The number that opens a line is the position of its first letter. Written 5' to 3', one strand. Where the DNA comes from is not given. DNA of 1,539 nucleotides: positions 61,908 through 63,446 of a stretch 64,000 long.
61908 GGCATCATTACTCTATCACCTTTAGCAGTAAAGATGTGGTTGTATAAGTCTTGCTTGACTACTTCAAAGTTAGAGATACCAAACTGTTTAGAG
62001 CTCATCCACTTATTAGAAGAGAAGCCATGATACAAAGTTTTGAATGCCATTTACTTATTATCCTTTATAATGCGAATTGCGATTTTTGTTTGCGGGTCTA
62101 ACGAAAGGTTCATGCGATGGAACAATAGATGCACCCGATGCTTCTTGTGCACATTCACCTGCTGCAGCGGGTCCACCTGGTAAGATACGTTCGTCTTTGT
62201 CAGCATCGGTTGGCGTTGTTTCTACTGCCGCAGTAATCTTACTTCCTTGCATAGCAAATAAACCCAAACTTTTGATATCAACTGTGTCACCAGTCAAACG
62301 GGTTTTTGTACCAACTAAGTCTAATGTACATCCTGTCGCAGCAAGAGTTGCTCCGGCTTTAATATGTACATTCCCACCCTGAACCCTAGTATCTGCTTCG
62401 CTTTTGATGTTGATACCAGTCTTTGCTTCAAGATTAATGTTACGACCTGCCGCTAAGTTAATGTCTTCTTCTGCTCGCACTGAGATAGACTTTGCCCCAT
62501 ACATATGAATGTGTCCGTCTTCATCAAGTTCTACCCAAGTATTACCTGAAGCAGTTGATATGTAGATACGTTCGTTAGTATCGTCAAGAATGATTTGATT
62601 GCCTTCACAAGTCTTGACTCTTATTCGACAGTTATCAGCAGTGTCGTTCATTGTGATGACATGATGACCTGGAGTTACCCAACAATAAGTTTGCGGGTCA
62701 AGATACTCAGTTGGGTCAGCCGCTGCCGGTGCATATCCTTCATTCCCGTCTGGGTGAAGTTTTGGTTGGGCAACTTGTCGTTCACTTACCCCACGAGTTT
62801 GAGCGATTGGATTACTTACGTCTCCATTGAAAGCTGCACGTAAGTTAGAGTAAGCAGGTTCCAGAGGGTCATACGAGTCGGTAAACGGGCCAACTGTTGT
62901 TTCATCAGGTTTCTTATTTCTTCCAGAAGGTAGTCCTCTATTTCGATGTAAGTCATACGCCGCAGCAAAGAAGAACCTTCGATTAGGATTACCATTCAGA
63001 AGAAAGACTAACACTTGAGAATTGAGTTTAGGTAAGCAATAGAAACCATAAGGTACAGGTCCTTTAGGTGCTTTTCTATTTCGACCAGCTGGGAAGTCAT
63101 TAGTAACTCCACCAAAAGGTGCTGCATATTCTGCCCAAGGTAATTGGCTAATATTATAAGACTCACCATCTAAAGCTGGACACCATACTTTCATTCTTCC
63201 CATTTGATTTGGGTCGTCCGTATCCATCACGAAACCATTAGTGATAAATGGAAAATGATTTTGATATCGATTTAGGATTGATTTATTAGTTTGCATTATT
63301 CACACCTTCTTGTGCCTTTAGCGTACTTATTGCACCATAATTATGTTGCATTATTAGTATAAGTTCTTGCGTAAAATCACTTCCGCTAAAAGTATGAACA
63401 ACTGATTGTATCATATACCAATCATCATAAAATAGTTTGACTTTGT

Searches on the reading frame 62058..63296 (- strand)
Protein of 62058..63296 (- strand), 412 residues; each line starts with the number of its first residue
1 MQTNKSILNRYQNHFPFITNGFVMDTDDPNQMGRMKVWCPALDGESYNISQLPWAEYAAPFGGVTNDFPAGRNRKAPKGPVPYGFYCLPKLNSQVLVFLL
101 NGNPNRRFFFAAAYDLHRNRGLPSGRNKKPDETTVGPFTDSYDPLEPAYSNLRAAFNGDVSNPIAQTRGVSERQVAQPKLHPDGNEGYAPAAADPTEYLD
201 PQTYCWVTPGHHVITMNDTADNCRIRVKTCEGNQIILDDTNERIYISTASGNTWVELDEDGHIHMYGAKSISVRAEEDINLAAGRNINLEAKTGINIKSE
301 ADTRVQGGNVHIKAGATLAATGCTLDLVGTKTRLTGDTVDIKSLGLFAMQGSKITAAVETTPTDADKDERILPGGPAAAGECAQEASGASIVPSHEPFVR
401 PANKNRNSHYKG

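Call 10: search_protein_families(library=phrogs, proteins=[window:62058-63296:-])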
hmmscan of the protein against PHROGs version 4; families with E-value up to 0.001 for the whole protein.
window:62058-63296:- (412 aa): 3 families
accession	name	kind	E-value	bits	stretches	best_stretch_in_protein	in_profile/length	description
phrog_13211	-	tail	1.8e-26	93.5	2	220-351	245-380/887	baseplate hub subunit and tail lysozyme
phrog_3363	-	unknown function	1.3e-07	32.3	1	243-294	79-129/233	-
phrog_9992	-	tail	0.0009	19.9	0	232-337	108-207/228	baseplate assembly protein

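Call 56: find_encoding_contigs(protein=window:62058-63296:-, flank=10000, max_places=3)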
Protein window:62058-63296:- (412 aa): 16 contigs read that carry it; 2 places shown.
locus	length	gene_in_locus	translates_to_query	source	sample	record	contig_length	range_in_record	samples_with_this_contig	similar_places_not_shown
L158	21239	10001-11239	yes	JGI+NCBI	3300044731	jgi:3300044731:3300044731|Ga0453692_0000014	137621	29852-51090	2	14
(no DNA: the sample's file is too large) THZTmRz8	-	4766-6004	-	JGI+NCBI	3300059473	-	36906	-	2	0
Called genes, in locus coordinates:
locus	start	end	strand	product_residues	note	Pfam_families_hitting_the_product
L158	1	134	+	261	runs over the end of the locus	PF12322:T4_baseplate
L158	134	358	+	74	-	-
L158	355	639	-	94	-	-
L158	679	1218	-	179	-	PF24608:PDDEXK_15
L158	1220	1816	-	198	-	-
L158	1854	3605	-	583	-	PF02463:SMC_N (weak), PF13476:AAA_23, PF13304:AAA_21 (faint), PF02463:SMC_N (weak)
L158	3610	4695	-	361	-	PF00149:Metallophos (weak)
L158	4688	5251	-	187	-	-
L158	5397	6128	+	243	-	-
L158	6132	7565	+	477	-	-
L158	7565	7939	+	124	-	-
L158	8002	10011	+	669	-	-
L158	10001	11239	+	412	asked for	PF04717:Phage_base_V (faint)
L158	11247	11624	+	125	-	PF04965:GPW_gp25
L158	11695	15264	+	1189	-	PF27647:DUF8360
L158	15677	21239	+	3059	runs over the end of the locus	-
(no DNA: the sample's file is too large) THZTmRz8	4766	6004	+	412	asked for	PF04717:Phage_base_V (faint)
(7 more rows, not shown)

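Call 57: find_encoding_contigs(protein=L158:679-1218:-, flank=10000, max_places=2)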
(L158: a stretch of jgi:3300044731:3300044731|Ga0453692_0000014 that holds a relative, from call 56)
Protein L158:679-1218:- (179 aa): 16 contigs read that carry it; 2 places shown.
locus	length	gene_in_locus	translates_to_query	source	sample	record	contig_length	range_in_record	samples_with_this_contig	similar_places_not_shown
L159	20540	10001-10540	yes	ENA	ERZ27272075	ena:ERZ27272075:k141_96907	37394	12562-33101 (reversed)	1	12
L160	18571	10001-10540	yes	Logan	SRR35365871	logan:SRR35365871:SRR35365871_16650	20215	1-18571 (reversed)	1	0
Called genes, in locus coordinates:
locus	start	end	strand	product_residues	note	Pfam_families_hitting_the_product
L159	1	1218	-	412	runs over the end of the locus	PF04717:Phage_base_V (faint)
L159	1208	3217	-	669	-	-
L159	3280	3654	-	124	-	-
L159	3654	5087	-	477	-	-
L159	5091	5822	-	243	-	-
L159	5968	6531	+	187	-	-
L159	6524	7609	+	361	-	PF00149:Metallophos (weak)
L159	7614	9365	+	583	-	PF02463:SMC_N (weak), PF13476:AAA_23, PF13304:AAA_21 (faint), PF02463:SMC_N (weak)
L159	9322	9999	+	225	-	-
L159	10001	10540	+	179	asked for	PF24608:PDDEXK_15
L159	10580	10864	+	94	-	-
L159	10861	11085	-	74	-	-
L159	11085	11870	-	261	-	PF12322:T4_baseplate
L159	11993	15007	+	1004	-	-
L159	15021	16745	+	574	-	PF07230:Portal_T4, PF05136:Phage_portal_2 (weak)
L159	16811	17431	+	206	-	PF03420:Peptidase_S77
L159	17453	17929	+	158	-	-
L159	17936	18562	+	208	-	-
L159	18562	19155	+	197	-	-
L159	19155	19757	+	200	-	-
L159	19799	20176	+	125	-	-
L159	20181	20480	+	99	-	-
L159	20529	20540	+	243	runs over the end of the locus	PF01541:GIY-YIG (weak)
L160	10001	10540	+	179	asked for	PF24608:PDDEXK_15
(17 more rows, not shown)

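Call 58: find_encoding_contigs(protein=L159:20181-20480:+, flank=10000, max_places=2)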
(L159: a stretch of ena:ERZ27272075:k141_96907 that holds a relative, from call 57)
Protein L159:20181-20480:+ (99 aa): 23 contigs read that carry it; 2 places shown.
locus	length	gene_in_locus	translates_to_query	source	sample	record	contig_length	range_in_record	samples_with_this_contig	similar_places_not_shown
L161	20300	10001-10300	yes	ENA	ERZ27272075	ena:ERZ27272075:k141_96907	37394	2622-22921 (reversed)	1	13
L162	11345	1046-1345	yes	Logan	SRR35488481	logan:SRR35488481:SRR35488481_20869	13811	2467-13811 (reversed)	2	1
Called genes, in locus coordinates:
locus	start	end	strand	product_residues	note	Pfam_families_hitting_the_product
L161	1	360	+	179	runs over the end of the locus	PF24608:PDDEXK_15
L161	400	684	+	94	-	-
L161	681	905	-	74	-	-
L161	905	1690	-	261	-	PF12322:T4_baseplate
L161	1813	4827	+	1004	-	-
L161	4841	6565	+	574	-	PF07230:Portal_T4, PF05136:Phage_portal_2 (weak)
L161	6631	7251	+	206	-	PF03420:Peptidase_S77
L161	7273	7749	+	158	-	-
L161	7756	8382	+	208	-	-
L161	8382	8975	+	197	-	-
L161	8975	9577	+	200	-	-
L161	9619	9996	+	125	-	-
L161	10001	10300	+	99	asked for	-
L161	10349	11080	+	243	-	PF01541:GIY-YIG (weak)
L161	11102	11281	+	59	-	-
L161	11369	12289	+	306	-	-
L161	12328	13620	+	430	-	PF07068:Gp23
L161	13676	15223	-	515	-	PF07460:NUMOD3 (faint)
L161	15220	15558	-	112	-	-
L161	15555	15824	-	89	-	-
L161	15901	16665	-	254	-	-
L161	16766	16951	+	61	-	-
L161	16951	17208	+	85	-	-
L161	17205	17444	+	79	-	-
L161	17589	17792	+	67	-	-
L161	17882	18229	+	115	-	-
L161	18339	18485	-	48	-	-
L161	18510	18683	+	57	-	-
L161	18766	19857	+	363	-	-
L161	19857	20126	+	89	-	-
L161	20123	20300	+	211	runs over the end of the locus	-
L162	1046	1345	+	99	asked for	-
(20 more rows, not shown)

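Call 59: find_encoding_contigs(protein=L161:19857-20126:+, flank=10000, max_places=4)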
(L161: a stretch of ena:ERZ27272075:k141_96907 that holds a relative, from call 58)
Protein L161:19857-20126:+ (89 aa): 15 contigs read that carry it; 2 places shown.
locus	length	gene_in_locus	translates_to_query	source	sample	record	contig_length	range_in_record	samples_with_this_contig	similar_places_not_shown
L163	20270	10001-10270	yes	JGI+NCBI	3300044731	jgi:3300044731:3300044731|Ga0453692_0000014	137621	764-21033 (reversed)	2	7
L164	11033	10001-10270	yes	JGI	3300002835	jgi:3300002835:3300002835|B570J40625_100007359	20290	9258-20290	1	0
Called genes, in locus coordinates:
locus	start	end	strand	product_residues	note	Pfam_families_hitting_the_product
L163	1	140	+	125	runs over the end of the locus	-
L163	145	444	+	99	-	-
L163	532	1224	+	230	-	-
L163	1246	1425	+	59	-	-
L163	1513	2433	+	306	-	-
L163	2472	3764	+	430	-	PF07068:Gp23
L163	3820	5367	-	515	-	PF07460:NUMOD3 (faint)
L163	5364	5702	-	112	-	-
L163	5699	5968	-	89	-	-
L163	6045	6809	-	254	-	-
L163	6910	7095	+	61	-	-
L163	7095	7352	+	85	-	-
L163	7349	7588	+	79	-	-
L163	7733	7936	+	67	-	-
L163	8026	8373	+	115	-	-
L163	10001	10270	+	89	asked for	-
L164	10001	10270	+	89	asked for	-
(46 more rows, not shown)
